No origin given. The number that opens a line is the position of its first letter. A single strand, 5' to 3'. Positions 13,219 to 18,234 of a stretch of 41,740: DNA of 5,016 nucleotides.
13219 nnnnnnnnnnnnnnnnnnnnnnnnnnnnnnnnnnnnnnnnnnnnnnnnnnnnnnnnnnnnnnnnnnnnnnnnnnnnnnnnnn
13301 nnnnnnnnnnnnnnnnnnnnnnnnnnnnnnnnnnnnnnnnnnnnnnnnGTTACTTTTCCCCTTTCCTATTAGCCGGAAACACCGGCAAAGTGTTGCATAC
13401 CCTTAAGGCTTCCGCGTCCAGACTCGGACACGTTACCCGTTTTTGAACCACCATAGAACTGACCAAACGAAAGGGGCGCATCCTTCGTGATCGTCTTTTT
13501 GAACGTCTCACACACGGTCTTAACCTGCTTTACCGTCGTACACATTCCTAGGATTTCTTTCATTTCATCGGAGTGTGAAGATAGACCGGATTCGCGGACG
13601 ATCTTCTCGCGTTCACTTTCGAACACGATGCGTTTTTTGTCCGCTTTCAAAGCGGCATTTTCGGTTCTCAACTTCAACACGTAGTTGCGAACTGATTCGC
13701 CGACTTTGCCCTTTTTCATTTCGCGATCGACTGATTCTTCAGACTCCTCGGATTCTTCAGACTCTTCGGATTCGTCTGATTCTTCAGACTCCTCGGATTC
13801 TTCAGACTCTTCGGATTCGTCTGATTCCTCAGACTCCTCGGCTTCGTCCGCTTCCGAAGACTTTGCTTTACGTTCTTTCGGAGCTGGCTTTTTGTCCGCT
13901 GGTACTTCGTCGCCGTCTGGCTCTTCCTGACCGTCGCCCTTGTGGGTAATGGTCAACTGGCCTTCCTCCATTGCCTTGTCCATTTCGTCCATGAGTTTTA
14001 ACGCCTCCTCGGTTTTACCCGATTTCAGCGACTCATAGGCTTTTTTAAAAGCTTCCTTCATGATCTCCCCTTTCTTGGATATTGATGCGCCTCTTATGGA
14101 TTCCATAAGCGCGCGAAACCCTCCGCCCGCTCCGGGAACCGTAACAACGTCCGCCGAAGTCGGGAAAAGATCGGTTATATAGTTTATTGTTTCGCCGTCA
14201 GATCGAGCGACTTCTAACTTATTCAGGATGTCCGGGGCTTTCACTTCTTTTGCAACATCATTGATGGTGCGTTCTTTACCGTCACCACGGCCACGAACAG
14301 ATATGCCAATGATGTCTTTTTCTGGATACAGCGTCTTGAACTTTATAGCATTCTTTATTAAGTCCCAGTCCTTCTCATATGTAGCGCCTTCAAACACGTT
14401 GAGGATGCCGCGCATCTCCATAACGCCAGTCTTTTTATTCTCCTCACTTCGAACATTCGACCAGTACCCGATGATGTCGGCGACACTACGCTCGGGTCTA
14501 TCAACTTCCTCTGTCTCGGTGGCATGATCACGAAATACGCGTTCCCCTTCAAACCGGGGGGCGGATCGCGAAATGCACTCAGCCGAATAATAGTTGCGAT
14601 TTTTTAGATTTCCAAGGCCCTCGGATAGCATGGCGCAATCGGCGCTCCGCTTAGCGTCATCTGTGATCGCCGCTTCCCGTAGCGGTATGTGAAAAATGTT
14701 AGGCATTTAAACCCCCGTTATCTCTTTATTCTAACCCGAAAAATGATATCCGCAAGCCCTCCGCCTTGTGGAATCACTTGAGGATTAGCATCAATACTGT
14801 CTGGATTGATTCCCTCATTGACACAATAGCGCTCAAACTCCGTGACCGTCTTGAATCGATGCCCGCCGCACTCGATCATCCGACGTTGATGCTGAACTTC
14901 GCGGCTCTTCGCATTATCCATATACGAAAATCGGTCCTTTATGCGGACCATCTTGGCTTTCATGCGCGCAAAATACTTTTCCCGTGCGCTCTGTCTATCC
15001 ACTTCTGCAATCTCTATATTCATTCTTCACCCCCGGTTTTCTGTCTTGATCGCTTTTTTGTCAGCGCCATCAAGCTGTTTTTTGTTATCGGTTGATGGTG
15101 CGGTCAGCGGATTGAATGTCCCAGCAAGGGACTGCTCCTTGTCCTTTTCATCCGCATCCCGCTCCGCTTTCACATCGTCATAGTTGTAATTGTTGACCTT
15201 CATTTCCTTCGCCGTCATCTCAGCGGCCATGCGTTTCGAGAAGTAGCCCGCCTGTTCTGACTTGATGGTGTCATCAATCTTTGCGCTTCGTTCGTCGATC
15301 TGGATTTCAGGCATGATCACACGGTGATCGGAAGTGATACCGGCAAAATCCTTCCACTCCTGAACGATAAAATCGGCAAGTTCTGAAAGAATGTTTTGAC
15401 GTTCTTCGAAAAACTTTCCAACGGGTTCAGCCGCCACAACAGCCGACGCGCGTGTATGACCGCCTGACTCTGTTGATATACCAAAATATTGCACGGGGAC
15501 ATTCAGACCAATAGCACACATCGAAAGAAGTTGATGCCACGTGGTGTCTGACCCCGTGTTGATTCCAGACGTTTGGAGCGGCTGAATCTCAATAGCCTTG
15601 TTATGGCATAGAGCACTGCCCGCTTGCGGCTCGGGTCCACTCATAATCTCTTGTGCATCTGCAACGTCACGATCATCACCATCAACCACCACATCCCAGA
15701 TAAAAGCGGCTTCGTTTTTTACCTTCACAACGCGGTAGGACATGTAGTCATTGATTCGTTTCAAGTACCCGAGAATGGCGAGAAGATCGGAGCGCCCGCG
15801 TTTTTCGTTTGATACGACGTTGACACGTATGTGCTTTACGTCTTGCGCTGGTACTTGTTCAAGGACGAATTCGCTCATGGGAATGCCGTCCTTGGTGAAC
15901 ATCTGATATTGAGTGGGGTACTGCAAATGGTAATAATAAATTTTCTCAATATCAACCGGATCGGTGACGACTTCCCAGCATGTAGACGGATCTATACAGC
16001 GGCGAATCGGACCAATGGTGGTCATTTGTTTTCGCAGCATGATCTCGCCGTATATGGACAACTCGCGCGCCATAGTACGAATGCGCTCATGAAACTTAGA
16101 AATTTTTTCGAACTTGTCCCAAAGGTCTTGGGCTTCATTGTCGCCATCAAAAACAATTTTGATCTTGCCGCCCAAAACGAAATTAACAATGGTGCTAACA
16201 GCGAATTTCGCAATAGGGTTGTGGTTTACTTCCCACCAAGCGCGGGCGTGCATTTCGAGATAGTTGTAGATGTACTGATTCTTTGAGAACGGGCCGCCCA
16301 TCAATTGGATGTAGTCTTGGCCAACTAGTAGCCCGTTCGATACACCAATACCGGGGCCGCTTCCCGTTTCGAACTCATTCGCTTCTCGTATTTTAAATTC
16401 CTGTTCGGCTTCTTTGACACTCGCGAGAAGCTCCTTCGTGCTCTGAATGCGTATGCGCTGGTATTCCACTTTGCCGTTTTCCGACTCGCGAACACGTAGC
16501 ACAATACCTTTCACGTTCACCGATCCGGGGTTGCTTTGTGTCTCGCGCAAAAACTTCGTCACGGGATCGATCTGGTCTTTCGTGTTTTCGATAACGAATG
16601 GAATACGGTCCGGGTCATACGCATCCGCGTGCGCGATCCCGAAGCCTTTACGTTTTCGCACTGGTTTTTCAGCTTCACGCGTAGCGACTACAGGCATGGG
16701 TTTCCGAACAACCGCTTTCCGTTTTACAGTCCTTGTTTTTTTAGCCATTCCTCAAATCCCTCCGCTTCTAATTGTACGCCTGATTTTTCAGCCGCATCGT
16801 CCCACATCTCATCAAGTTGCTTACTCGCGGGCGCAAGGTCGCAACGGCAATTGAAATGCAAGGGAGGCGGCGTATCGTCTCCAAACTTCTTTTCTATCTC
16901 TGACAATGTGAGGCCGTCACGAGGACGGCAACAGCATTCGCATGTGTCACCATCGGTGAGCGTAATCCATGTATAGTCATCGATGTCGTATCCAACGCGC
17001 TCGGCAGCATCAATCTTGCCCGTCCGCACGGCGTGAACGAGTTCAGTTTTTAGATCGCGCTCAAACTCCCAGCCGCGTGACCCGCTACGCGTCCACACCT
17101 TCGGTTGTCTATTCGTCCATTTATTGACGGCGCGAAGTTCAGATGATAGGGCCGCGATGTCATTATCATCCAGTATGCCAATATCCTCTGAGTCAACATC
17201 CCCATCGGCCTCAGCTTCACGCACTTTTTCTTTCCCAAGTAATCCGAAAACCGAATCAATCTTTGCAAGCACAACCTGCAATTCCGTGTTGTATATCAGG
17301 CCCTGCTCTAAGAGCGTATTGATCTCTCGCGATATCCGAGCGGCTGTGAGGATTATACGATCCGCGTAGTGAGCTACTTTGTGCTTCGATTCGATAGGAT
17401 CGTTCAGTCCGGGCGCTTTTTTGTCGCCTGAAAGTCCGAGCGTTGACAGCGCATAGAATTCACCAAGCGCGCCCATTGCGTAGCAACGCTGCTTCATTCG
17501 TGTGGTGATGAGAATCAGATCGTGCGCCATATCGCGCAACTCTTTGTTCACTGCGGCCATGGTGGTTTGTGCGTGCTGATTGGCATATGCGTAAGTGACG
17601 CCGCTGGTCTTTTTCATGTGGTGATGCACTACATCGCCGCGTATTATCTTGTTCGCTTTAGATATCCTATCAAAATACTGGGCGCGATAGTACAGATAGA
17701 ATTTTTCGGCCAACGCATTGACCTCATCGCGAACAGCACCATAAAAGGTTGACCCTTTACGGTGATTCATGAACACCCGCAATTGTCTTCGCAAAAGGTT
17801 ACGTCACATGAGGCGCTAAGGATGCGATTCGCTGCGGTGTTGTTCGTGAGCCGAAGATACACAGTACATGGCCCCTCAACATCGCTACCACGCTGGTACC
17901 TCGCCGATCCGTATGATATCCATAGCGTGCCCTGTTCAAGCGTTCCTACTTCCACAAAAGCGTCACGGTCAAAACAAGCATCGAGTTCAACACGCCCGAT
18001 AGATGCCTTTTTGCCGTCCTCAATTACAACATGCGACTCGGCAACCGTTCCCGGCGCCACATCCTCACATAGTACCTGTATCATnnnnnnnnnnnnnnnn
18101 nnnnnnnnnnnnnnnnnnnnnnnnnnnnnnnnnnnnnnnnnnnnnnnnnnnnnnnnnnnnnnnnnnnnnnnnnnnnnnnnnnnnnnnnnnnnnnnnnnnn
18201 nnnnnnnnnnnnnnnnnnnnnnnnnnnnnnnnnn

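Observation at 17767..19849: Four unplaced genes, one exported, between the terminase and the MuF/portal genes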

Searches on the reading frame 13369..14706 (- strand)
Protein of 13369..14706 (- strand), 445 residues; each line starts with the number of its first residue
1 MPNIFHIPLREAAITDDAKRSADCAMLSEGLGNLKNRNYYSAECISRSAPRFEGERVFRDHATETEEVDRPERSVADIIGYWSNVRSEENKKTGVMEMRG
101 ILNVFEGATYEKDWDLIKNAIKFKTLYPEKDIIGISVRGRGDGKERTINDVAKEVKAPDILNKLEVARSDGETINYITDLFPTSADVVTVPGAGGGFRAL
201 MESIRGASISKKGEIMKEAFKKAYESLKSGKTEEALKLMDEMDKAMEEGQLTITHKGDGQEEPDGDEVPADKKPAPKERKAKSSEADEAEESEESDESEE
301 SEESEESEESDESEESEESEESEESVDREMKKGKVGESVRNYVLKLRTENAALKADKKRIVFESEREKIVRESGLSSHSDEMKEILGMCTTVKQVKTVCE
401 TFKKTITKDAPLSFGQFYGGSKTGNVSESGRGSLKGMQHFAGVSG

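Call 5: search_protein_families(library=pfam, proteins=[window:13369-14706:-], max_evalue=0.1)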
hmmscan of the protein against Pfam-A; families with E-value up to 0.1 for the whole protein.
window:13369-14706:- (445 aa): 1 family
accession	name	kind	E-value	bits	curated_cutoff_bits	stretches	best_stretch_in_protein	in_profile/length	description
PF01535.26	PPR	-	0.088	13.5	25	0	228-244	12-28/31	PPR repeat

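Call 6: search_protein_families(library=phrogs, proteins=[window:13369-14706:-], max_evalue=0.1)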
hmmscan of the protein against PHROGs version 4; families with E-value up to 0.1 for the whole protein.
window:13369-14706:- (445 aa): 1 family
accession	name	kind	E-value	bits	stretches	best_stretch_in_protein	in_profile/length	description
phrog_29592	-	unknown function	6.2e-05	22.4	1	32-95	215-279/893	-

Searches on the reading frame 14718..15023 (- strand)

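Call 5: search_protein_families(library=pfam, proteins=[window:14718-15023:-], max_evalue=0.1)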
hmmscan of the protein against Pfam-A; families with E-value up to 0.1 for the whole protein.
window:14718-15023:- (101 aa): 0 families

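Call 6: search_protein_families(library=phrogs, proteins=[window:14718-15023:-], max_evalue=0.1)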
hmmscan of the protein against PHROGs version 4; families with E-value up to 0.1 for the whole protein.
window:14718-15023:- (101 aa): 1 family
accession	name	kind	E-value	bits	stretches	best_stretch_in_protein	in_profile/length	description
phrog_36540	-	unknown function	0.058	14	0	4-39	107-141/196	-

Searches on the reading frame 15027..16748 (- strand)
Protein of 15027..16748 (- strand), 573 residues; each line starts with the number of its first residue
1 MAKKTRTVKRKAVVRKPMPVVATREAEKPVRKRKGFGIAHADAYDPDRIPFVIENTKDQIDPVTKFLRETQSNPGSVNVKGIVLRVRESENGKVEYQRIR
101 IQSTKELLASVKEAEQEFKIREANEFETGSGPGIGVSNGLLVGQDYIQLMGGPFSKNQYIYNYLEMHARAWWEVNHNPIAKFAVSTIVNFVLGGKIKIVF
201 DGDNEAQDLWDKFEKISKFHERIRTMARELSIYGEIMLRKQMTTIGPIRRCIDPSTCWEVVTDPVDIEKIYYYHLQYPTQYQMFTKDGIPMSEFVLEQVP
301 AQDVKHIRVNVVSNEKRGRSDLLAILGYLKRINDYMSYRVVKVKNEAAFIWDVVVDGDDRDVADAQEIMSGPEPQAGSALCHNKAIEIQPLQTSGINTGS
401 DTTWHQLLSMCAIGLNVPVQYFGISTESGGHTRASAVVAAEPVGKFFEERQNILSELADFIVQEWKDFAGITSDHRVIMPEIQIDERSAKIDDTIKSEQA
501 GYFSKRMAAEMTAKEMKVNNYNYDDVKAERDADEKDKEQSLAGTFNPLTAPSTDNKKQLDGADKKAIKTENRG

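Call 5: search_protein_families(library=pfam, proteins=[window:15027-16748:-], max_evalue=0.1)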
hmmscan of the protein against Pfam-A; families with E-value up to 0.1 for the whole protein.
window:15027-16748:- (573 aa): 3 families
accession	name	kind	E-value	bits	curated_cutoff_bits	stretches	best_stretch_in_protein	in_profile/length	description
PF05136.18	Phage_portal_2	-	3.4e-11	43.4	32.9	1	164-371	24-258/354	Phage portal protein, lambda family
PF05133.19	SPP1_portal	-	5.5e-05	22.7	25.5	1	175-476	43-356/416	Phage portal protein, SPP1 Gp6-like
PF16937.10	T3SS_HrpK1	-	0.1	12.7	30.9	0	480-567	33-119/251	Type III secretion system translocator protein, HrpF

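Call 6: search_protein_families(library=phrogs, proteins=[window:15027-16748:-], max_evalue=0.1)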
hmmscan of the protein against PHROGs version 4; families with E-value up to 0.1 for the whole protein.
window:15027-16748:- (573 aa): 4 families
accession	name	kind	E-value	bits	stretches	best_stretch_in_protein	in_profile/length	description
phrog_10963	-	head and packaging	3.4e-18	66.6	1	269-526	207-452/503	portal protein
phrog_21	-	head and packaging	5.2e-11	42.1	1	162-555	69-513/1362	portal protein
phrog_64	-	head and packaging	8e-07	28.9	1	177-339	126-305/547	portal protein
phrog_533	-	head and packaging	8e-05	22.3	1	173-240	60-132/495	portal protein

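Call 27: find_related_loci(query=A2, collection=viral_contigs, flank=10000)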
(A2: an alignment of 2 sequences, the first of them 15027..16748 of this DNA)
Query A2 (573 aa) in viral_contigs; peptide patterns used: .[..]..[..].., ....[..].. (x = any residue, [..] = any of these).
74 stretches matched a pattern; 1 encode a relative of the query (tblastn E <= 1e-3); 1 distinct loci.
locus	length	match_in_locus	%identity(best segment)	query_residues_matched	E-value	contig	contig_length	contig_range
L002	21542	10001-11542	38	50-572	5e-127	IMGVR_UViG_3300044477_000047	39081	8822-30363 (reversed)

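Call 71: find_related_loci(query=A8, collection=genome_contigs, flank=10000)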
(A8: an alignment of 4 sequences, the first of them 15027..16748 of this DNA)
Query A8 (573 aa) in genome_contigs; peptide patterns used: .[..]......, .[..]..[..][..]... (x = any residue, [..] = any of these).
9 stretches matched a pattern, but none encodes a relative of the query by tblastn (E <= 1e-3).

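Call 72: find_related_loci(query=A8, collection=metagenome_contigs, flank=10000)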
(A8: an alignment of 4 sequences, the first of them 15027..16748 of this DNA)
Query A8 (573 aa) in metagenome_contigs; peptide patterns used: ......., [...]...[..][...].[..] (x = any residue, [..] = any of these).
128 stretches matched a pattern; 3 encode a relative of the query (tblastn E <= 1e-3); 3 distinct loci.
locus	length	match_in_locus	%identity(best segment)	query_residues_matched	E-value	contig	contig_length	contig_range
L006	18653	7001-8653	41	1-570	2e-148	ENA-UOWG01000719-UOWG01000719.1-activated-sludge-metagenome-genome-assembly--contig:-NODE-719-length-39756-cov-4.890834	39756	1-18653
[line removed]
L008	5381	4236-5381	33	67-410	2e-59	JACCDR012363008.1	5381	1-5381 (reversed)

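Call 94: search_protein_families(library=pfam, proteins=[L002:4568-6301:+], max_evalue=0.01)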
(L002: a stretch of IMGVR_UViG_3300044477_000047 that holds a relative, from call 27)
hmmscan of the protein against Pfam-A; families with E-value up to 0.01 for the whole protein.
L002:4568-6301:+ (577 aa): 0 families

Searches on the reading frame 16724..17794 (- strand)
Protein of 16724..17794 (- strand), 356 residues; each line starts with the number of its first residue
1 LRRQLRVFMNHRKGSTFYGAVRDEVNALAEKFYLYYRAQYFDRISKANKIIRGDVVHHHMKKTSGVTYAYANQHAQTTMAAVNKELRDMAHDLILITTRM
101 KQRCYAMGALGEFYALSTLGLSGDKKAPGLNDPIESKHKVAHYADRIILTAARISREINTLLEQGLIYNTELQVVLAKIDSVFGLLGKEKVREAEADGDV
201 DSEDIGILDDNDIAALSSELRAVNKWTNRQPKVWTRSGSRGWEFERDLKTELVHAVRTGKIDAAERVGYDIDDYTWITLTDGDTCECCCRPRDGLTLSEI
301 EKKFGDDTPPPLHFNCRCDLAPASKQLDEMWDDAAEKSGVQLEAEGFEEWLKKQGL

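Call 5: search_protein_families(library=pfam, proteins=[window:16724-17794:-], max_evalue=0.1)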
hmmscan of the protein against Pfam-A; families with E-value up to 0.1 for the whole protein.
window:16724-17794:- (356 aa): 2 families
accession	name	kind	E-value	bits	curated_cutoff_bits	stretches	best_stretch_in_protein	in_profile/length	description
PF04233.19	Phage_Mu_F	-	0.00031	21.9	29.6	1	249-320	41-111/112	Phage Mu protein F like protein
PF16937.10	T3SS_HrpK1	-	0.0051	16.9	30.9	1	69-144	110-186/251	Type III secretion system translocator protein, HrpF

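Call 6: search_protein_families(library=phrogs, proteins=[window:16724-17794:-], max_evalue=0.1)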
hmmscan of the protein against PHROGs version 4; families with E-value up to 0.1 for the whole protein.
window:16724-17794:- (356 aa): 15 families
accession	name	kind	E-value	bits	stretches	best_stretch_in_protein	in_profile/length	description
phrog_6577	-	unknown function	1.2e-10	41.3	1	243-354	151-272/1066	-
phrog_115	-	head and packaging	4.2e-08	33.8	1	250-354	248-351/665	minor head protein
phrog_241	-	head and packaging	3.9e-07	30.5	1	271-354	225-312/679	head morphogenesis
phrog_2841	-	head and packaging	1.5e-06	28.5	1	249-352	236-341/525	minor head protein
phrog_4728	-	head and packaging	2.6e-06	27.5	1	249-330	225-306/591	head morphogenesis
phrog_595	-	head and packaging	6.7e-05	23.4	1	250-353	228-329/513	head maturation protease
phrog_1657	-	head and packaging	0.00023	21.6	1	246-353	220-328/337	head morphogenesis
phrog_24918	-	head and packaging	0.00034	21.2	1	249-324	164-242/250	head morphogenesis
phrog_2662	-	head and packaging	0.0011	18.6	1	250-326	630-711/717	portal protein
phrog_7625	-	head and packaging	0.0036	17.2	1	282-354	204-288/504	head morphogenesis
phrog_3517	-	head and packaging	0.012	15.9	1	299-338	303-342/371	head morphogenesis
phrog_25281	-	unknown function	0.025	15.7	1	300-325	16-41/44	-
phrog_32135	-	unknown function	0.031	15.1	1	264-344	120-192/219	-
phrog_38786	-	unknown function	0.059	14.6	0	289-305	14-30/54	-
phrog_33497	-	unknown function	0.073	14.3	0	246-299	33-86/95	-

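Call 117: find_related_loci(query=A9, collection=viral_contigs, flank=6000)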
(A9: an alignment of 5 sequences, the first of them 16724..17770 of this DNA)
Query A9 (348 aa) in viral_contigs; peptide patterns used: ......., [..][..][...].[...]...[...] (x = any residue, [..] = any of these).
455 stretches matched a pattern; 89 encode a relative of the query (tblastn E <= 1e-3); the best 80 are kept; 80 distinct loci.
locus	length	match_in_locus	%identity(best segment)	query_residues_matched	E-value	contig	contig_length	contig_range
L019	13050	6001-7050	37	3-348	7e-77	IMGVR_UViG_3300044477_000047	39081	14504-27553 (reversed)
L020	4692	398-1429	38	3-347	1e-73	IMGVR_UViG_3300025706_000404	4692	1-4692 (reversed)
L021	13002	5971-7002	38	3-347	2e-73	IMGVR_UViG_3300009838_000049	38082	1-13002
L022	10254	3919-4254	44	233-343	4e-22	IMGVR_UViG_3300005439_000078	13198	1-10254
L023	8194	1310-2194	29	78-343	3e-23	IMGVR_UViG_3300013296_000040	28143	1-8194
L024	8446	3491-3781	42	233-319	3e-19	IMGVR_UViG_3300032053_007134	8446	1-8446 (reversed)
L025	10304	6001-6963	29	57-343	1e-18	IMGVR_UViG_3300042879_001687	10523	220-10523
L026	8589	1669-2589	28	70-343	2e-17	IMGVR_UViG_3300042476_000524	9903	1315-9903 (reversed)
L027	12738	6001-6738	29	91-314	3e-18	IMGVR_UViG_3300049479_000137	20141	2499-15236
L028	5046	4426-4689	34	263-348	2e-8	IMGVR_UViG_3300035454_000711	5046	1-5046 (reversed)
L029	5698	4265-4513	35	273-345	1e-7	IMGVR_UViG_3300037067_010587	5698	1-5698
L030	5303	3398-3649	35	237-327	1e-7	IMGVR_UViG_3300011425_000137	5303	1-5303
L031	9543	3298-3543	31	229-314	2e-7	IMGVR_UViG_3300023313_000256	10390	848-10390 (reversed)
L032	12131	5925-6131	38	263-328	1e-7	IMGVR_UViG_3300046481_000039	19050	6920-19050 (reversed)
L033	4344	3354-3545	38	273-333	2e-7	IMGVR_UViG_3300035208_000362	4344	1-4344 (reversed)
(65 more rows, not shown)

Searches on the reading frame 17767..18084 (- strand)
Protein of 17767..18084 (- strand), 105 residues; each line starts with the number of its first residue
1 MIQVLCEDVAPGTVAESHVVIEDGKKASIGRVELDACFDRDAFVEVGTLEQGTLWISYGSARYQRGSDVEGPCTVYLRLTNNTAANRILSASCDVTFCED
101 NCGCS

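Call 5: search_protein_families(library=pfam, proteins=[window:17767-18084:-], max_evalue=0.1)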
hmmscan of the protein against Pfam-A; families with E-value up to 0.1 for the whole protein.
window:17767-18084:- (105 aa): 0 families

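Call 6: search_protein_families(library=phrogs, proteins=[window:17767-18084:-], max_evalue=0.1)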
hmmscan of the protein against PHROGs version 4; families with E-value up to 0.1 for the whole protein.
window:17767-18084:- (105 aa): 0 families

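Call 34: search_protein_families(library=ncbifam, proteins=[window:17767-18084:-], max_evalue=1)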
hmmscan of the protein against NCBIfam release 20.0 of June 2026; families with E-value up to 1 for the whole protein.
window:17767-18084:- (105 aa): 0 families

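Call 35: search_protein_families(library=padloc, proteins=[window:17767-18084:-], max_evalue=1)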
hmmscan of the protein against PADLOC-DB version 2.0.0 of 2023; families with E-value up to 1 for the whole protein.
window:17767-18084:- (105 aa): 0 families

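Call 103: search_solved_structures(query=A6, max_evalue=10)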
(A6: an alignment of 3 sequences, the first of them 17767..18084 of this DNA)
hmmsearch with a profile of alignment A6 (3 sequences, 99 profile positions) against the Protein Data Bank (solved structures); distinct sequences matched with E-value up to 10: 1.
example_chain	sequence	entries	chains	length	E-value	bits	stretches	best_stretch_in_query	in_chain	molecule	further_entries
3byd_A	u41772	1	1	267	0.4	14.1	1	45-89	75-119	Beta-lactamase OXY-1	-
